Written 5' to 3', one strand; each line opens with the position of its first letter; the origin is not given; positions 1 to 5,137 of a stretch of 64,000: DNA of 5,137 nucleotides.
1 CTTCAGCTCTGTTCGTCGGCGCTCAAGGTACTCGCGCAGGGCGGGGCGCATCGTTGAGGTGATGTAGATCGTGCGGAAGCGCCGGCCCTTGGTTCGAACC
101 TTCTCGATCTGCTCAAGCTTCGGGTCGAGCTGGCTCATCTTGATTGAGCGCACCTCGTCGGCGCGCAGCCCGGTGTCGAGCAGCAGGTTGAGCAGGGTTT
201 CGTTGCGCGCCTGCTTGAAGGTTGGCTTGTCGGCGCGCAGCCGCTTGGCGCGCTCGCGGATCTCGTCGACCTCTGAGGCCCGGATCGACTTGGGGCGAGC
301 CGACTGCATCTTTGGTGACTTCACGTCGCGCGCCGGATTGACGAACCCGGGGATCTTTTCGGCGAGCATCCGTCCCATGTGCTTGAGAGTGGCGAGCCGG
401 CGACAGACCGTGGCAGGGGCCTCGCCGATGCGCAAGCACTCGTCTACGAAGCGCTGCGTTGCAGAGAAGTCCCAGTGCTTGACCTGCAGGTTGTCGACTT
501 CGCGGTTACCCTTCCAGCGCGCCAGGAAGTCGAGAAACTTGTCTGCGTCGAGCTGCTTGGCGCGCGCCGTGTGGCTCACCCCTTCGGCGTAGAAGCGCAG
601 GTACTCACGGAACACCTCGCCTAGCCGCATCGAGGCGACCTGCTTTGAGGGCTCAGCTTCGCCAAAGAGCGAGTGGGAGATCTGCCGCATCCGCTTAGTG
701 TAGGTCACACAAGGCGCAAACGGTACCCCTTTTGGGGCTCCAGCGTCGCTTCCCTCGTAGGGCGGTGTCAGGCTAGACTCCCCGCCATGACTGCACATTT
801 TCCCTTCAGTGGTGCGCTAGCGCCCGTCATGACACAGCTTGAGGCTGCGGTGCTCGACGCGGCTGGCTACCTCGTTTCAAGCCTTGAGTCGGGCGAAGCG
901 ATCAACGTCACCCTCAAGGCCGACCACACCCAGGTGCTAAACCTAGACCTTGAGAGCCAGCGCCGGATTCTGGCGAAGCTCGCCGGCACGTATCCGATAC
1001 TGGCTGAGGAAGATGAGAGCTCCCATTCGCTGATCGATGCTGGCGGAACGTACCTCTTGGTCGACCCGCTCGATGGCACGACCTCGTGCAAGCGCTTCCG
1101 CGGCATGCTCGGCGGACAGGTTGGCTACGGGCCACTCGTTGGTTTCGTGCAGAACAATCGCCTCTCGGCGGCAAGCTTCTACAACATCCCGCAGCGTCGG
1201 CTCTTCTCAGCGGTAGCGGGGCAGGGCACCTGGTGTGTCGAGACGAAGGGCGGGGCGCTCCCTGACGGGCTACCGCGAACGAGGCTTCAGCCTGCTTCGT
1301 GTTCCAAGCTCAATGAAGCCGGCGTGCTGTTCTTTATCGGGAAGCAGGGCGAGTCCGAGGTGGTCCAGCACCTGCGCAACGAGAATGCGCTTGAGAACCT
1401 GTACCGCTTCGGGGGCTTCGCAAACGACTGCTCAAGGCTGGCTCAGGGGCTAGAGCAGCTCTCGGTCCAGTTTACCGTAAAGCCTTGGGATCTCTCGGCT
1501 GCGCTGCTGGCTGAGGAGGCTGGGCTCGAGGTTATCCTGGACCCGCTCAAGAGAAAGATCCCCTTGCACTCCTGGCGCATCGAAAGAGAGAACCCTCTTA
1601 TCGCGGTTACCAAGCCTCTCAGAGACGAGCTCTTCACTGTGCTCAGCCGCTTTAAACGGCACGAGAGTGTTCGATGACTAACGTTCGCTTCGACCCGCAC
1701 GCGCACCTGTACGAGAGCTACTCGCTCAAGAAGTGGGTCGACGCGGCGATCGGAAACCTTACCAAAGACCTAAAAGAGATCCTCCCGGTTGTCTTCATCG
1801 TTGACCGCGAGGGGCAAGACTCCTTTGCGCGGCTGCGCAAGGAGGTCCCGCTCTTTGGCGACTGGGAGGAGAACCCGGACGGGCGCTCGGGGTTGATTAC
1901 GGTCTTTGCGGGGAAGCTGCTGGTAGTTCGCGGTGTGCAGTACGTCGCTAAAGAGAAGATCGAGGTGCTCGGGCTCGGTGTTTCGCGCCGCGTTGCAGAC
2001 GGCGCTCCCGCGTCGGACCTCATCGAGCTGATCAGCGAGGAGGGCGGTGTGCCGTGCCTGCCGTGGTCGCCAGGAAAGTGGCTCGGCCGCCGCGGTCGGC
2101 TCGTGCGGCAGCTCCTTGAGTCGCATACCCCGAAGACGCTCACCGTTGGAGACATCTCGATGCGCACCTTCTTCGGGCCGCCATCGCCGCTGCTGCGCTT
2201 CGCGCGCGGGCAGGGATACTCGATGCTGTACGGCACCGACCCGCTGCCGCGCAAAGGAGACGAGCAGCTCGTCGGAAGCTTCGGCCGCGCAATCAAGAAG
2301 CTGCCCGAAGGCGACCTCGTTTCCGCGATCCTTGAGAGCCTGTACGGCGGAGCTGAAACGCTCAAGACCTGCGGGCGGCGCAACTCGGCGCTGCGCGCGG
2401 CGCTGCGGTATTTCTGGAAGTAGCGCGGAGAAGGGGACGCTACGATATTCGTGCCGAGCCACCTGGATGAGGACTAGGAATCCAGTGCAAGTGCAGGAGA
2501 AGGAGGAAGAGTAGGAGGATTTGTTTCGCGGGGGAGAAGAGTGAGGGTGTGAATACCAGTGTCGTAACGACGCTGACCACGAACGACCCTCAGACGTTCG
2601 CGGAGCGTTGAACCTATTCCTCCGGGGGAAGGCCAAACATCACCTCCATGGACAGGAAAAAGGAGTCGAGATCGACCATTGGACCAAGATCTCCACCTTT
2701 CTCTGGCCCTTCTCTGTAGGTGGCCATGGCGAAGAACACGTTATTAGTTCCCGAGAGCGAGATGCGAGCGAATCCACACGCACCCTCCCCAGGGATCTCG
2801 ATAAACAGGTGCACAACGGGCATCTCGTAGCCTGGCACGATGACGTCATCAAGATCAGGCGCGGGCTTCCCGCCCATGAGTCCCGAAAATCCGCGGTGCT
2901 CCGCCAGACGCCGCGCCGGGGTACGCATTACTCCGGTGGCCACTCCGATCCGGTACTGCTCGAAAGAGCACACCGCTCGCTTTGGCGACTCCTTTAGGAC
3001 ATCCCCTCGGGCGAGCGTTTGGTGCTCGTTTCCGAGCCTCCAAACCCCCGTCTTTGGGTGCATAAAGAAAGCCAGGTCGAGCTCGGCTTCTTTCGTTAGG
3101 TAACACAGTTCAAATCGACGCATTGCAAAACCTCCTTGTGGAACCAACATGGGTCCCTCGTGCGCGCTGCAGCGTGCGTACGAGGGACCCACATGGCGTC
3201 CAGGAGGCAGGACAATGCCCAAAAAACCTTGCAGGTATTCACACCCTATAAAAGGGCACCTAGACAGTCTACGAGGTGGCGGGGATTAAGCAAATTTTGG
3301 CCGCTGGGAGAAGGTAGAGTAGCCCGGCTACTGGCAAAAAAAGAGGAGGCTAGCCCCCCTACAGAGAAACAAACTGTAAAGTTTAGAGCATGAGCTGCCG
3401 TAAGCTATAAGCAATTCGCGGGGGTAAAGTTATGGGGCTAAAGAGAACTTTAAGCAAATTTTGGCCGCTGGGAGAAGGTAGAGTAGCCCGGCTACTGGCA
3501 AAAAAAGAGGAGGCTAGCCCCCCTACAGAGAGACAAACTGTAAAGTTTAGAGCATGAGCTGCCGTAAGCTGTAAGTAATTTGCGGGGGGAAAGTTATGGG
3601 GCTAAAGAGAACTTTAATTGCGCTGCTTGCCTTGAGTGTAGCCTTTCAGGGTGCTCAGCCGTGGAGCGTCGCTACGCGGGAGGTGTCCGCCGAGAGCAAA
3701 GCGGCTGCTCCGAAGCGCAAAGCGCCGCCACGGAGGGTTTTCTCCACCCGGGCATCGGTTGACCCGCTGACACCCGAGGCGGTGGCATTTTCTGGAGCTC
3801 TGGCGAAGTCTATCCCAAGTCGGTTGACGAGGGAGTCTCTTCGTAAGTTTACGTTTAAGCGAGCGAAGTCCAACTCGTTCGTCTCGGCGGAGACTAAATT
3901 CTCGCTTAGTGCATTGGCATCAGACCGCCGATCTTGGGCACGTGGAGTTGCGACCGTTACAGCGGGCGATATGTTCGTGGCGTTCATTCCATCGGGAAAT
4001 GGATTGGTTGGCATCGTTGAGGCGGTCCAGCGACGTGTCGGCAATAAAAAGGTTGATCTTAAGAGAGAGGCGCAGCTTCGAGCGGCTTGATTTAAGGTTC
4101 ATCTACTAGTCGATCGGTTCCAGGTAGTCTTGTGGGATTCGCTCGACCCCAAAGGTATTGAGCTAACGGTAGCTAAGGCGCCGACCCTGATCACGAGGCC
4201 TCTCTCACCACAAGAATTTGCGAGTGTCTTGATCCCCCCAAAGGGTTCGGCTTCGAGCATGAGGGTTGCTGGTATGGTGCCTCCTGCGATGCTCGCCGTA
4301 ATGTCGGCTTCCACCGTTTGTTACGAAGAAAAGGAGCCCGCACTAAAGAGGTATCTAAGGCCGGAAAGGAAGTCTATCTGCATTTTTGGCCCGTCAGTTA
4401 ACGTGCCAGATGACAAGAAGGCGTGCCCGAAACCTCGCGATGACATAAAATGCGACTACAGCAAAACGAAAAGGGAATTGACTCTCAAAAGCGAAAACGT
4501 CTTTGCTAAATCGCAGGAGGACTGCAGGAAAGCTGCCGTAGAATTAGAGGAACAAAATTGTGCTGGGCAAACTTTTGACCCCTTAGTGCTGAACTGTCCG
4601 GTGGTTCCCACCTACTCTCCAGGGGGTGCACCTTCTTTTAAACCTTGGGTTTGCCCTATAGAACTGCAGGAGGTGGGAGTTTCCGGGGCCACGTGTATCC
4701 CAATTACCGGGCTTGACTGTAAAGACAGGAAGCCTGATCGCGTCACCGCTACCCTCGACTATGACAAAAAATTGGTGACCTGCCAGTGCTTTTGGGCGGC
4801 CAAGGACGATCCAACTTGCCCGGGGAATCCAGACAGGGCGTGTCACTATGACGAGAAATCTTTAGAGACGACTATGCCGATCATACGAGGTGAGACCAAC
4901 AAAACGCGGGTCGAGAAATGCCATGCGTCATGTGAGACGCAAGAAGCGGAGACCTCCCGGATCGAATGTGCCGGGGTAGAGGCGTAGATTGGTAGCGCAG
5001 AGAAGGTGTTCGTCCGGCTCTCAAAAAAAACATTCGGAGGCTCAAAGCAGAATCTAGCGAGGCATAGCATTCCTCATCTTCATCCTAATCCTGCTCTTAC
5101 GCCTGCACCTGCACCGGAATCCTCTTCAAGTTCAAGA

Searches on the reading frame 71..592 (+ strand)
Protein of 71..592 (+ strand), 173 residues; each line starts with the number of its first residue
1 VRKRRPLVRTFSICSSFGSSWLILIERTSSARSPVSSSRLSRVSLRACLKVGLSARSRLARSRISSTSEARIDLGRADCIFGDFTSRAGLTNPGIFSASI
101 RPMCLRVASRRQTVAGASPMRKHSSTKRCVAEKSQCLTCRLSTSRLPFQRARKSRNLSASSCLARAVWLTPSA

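Call 72: search_protein_families(library=pfam, proteins=[window:71-592:+], max_evalue=0.01)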
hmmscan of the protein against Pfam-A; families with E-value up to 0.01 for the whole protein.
window:71-592:+ (173 aa): 0 families

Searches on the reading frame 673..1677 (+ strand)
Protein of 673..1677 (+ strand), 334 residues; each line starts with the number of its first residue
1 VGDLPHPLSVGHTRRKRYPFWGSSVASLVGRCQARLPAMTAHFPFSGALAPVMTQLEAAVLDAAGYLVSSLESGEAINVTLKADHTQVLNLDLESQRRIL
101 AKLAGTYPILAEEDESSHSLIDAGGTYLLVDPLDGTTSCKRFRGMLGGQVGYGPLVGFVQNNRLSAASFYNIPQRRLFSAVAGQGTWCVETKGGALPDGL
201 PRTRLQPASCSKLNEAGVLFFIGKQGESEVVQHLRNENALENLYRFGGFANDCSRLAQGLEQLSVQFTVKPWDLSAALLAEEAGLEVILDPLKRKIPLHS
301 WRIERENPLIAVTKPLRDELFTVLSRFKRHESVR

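Call 72: search_protein_families(library=pfam, proteins=[window:673-1677:+], max_evalue=0.01)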
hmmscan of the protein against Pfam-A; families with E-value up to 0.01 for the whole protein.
window:673-1677:+ (334 aa): 1 family
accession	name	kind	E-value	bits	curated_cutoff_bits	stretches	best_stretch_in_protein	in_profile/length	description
PF00459.30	Inositol_P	-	1.2e-12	48.3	27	1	56-287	9-235/271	Inositol monophosphatase family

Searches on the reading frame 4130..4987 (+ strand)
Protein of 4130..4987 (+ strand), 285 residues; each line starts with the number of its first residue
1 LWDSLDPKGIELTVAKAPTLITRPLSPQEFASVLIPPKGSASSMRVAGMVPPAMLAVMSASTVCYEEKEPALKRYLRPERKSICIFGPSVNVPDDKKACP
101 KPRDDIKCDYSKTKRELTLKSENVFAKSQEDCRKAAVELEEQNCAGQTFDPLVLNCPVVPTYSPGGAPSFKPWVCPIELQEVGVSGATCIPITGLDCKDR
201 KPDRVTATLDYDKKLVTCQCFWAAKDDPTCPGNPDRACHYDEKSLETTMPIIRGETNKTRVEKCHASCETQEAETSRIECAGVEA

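Call 55: find_encoding_contigs(protein=window:4130-4987:+, flank=5000, max_places=6)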
Protein window:4130-4987:+ (285 aa): no gene with exactly this product is on record in the collection.

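Call 72: search_protein_families(library=pfam, proteins=[window:4130-4987:+], max_evalue=0.01)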
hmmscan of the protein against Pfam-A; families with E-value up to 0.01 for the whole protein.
window:4130-4987:+ (285 aa): 0 families
